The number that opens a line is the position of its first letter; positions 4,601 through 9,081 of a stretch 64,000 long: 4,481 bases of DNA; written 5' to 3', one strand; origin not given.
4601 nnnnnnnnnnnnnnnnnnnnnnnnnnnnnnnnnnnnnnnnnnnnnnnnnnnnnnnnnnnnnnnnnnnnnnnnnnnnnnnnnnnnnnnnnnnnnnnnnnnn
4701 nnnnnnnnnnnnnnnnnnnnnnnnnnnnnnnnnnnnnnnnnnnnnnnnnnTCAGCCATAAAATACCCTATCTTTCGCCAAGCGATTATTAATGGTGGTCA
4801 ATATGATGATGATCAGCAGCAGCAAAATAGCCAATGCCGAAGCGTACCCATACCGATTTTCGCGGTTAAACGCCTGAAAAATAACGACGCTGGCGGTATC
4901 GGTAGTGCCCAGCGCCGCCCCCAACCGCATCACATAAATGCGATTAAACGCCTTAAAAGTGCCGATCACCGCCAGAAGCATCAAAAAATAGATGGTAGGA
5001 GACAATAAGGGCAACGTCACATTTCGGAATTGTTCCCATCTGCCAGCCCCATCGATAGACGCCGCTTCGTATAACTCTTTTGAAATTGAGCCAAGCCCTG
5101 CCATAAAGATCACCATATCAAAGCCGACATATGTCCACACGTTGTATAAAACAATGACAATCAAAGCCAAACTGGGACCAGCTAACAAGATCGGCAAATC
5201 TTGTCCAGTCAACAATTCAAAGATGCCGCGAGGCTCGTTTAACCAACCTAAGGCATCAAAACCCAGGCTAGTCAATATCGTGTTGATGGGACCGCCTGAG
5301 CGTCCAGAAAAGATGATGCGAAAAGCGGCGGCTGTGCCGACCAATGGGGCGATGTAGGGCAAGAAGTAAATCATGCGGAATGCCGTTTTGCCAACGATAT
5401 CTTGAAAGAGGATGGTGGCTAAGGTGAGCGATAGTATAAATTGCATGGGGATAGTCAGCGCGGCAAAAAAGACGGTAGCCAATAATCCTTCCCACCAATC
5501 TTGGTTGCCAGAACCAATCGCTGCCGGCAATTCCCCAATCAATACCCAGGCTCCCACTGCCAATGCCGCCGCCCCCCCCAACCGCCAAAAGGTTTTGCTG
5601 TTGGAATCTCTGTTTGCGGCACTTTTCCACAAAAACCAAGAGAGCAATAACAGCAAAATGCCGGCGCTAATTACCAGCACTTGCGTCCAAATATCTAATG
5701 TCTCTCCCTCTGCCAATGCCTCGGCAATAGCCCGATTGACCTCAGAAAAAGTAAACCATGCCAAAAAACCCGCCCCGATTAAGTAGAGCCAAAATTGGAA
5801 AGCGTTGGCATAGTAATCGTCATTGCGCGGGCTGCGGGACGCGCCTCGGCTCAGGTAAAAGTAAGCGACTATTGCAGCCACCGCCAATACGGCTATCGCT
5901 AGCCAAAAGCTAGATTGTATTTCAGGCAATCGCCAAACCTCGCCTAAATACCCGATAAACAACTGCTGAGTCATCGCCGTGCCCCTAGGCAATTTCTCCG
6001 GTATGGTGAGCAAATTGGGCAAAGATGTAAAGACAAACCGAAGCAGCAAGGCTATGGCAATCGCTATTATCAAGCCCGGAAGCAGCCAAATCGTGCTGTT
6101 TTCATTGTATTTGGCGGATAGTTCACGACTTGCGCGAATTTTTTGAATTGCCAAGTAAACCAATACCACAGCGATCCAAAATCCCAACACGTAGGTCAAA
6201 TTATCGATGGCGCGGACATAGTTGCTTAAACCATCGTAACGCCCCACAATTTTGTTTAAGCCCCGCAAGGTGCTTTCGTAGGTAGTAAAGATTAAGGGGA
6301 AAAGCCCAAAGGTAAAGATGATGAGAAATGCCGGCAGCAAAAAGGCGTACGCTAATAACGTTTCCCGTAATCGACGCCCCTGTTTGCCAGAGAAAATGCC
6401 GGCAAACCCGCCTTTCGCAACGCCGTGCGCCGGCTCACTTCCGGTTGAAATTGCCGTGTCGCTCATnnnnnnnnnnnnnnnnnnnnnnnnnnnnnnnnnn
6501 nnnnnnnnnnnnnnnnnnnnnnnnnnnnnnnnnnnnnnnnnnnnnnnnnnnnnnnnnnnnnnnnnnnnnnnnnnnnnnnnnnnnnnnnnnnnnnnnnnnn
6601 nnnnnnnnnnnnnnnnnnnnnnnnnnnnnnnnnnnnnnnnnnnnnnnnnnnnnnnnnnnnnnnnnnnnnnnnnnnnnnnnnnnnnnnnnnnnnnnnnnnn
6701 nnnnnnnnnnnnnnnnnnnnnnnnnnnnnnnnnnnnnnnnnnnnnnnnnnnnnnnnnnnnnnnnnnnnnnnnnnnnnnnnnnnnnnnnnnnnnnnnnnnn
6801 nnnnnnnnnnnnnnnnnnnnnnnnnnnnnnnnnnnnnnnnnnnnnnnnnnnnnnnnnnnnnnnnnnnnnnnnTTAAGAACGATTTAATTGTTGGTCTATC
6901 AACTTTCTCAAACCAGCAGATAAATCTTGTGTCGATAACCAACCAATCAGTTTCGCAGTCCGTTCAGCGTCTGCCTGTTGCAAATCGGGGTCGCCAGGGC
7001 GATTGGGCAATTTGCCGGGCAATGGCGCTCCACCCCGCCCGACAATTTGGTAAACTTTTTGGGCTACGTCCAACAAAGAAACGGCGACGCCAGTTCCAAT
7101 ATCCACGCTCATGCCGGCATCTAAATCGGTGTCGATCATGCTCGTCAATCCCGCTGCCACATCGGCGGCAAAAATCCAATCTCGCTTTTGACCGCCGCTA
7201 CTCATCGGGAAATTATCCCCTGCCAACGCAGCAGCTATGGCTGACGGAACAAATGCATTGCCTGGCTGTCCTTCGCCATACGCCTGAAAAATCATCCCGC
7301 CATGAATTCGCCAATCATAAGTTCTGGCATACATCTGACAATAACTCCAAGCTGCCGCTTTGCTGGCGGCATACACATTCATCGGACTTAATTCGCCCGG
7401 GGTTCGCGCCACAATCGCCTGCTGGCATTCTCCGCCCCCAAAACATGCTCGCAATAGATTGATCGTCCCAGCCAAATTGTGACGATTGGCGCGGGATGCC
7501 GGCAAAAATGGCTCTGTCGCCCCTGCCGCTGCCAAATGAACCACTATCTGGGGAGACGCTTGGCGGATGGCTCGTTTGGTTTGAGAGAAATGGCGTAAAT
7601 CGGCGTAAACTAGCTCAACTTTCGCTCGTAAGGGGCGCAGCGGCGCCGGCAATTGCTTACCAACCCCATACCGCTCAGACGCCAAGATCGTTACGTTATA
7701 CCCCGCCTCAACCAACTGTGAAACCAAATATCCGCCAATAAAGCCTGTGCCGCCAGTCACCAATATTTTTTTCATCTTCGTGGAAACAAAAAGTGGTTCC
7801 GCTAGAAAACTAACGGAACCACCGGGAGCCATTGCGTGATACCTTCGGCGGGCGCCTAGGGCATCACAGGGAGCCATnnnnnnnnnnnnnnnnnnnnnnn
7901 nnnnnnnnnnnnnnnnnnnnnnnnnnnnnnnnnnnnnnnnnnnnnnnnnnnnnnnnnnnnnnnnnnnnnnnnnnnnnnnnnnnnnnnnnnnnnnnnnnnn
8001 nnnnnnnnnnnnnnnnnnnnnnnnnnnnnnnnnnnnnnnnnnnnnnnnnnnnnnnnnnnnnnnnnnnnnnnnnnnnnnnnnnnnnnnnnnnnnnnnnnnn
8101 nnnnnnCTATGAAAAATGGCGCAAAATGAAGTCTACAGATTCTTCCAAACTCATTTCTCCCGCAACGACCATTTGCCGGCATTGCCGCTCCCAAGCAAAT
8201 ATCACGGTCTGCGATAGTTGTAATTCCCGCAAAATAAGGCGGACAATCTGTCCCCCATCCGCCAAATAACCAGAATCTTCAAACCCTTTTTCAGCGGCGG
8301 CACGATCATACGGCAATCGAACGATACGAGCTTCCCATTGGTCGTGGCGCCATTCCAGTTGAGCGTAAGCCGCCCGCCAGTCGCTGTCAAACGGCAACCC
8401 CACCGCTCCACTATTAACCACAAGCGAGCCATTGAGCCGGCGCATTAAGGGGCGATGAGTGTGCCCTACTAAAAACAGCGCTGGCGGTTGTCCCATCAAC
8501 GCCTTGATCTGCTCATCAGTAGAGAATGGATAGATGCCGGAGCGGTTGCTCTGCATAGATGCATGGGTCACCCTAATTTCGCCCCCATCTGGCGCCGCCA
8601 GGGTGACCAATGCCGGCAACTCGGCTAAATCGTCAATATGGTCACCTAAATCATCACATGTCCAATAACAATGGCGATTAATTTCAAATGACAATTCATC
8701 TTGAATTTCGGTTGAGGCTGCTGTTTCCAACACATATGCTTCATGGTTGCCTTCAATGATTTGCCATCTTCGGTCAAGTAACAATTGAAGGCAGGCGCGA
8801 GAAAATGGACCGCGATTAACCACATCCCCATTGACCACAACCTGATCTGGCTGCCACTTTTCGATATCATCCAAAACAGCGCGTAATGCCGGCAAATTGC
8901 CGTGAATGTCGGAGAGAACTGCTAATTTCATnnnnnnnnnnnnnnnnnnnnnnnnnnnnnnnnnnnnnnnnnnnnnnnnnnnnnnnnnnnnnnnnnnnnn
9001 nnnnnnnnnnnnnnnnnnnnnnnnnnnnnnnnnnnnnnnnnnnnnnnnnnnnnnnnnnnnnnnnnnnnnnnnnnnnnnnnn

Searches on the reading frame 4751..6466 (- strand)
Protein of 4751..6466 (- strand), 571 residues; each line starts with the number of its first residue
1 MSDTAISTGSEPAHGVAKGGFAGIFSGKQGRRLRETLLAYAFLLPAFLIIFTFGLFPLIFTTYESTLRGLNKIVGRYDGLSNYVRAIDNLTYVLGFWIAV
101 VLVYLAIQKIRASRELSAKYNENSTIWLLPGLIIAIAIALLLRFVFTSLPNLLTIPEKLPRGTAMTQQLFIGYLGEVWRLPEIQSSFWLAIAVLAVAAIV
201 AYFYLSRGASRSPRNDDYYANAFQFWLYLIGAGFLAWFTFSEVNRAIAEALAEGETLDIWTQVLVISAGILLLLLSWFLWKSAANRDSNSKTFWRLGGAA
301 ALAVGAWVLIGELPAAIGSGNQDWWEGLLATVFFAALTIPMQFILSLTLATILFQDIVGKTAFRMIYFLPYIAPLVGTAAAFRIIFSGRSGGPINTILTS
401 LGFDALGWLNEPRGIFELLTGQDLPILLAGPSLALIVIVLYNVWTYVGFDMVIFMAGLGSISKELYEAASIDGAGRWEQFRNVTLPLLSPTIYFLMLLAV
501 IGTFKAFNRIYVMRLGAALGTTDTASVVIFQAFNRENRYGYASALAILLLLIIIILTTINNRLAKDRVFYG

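Call 68: search_protein_families(library=pfam, proteins=[window:4751-6466:-], max_evalue=0.00001)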
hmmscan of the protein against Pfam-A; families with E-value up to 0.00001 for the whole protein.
window:4751-6466:- (571 aa): 1 family
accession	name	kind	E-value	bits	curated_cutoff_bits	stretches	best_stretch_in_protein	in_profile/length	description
PF00528.27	BPD_transp_1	-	2.6e-09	37.5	26.4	1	316-565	5-180/184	Binding-protein-dependent transport system inner membrane component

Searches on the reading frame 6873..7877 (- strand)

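Call 68: search_protein_families(library=pfam, proteins=[window:6873-7877:-], max_evalue=0.00001)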
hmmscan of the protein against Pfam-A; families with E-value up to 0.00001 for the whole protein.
window:6873-7877:- (334 aa): 7 families
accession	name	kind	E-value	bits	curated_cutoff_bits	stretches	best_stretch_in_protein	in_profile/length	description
PF01370.27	Epimerase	-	1.3e-36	126.6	20.9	1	38-257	1-236/240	NAD dependent epimerase/dehydratase family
PF16363.11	GDP_Man_Dehyd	-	2.1e-31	110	27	1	39-325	1-331/332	GDP-mannose 4,6 dehydratase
PF02719.21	Polysacc_synt_2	-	3.4e-10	40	20.2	1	38-186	1-155/293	Polysaccharide biosynthesis protein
PF01073.25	3Beta_HSD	-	1.1e-09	38.2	22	1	39-146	1-104/280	3-beta hydroxysteroid dehydrogenase/isomerase family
PF00106.31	adh_short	-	9e-07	29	26.6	0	36-109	1-73/195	short chain dehydrogenase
PF04321.23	RmlD_sub_bind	-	4.6e-06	26.4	27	0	37-121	2-64/287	RmlD substrate binding domain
PF08659.16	KR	-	9.1e-06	26.1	22.6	0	38-130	3-103/180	KR domain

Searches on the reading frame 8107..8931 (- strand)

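Call 68: search_protein_families(library=pfam, proteins=[window:8107-8931:-], max_evalue=0.00001)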
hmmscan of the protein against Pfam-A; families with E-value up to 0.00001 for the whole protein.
window:8107-8931:- (274 aa): 2 families
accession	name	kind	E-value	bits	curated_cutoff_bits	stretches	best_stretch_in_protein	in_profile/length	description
PF12850.12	Metallophos_2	-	1.1e-18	68.2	27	1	1-191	1-148/154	Calcineurin-like phosphoesterase superfamily domain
PF00149.33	Metallophos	-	9.8e-18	65.7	21.5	1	1-161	1-191/191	Calcineurin-like phosphoesterase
